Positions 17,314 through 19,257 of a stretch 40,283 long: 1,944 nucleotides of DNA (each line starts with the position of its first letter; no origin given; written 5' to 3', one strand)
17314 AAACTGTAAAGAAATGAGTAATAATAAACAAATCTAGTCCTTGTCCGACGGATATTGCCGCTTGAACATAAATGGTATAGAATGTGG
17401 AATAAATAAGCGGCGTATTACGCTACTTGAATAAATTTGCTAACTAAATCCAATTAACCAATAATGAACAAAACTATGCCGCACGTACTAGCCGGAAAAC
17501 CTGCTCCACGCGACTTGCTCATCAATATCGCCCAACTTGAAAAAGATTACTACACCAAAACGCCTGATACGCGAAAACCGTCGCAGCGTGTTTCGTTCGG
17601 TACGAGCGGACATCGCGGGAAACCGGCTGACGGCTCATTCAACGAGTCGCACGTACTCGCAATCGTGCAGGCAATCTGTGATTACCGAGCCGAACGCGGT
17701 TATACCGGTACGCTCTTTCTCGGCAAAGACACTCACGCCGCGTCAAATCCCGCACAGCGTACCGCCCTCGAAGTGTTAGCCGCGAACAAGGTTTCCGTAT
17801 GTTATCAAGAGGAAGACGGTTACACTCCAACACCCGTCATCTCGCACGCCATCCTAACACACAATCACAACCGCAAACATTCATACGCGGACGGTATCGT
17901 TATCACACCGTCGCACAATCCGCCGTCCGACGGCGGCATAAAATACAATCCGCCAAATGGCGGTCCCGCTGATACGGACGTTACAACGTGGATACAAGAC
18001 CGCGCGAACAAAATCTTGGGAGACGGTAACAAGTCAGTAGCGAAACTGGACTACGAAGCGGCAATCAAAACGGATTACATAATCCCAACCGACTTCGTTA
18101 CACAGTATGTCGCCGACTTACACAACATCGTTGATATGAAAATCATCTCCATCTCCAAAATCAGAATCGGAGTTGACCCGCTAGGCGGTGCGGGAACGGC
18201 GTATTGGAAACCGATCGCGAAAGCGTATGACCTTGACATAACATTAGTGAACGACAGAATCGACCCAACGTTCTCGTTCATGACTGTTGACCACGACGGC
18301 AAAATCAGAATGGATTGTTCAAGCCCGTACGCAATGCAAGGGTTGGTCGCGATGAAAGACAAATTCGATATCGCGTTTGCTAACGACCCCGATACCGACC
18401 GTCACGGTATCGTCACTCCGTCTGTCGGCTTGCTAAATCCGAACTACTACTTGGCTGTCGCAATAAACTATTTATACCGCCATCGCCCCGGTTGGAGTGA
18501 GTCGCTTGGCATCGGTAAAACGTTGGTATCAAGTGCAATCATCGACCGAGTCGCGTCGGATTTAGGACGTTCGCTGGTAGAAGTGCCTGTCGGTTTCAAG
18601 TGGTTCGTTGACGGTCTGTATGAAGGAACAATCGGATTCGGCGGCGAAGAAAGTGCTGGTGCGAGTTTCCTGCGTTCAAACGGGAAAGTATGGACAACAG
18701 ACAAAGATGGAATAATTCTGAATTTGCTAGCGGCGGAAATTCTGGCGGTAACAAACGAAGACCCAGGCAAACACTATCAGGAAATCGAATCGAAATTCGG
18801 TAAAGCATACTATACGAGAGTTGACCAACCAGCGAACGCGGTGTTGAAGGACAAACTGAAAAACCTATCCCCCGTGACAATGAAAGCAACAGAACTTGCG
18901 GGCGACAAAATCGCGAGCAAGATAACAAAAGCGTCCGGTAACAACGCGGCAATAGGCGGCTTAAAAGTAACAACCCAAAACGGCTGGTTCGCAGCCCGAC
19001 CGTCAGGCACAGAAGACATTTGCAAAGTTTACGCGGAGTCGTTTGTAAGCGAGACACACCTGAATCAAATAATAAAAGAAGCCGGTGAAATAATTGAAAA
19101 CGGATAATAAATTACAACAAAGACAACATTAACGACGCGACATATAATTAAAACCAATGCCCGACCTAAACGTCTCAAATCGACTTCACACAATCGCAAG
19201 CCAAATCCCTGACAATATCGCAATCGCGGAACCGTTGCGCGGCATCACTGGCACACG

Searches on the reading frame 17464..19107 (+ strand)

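Call 38: search_protein_families(library=pfam, proteins=[window:17464-19107:+], max_evalue=0.00001)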
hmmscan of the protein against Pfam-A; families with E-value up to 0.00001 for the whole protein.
window:17464-19107:+ (547 aa): 4 families
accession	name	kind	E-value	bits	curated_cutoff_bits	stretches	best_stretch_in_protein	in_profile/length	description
PF02878.22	PGM_PMM_I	-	2.9e-34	118.2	22.5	1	43-184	2-134/138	Phosphoglucomutase/phosphomannomutase, alpha/beta/alpha domain I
PF02880.22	PGM_PMM_III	-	2.8e-26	92.3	20.7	1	325-442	1-112/115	Phosphoglucomutase/phosphomannomutase, alpha/beta/alpha domain III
PF02879.22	PGM_PMM_II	-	8.6e-14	52.4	29.3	1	214-318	2-100/103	Phosphoglucomutase/phosphomannomutase, alpha/beta/alpha domain II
PF00408.26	PGM_PMM_IV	-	2.7e-08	34.2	23.1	1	490-538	21-63/68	Phosphoglucomutase/phosphomannomutase, C-terminal domain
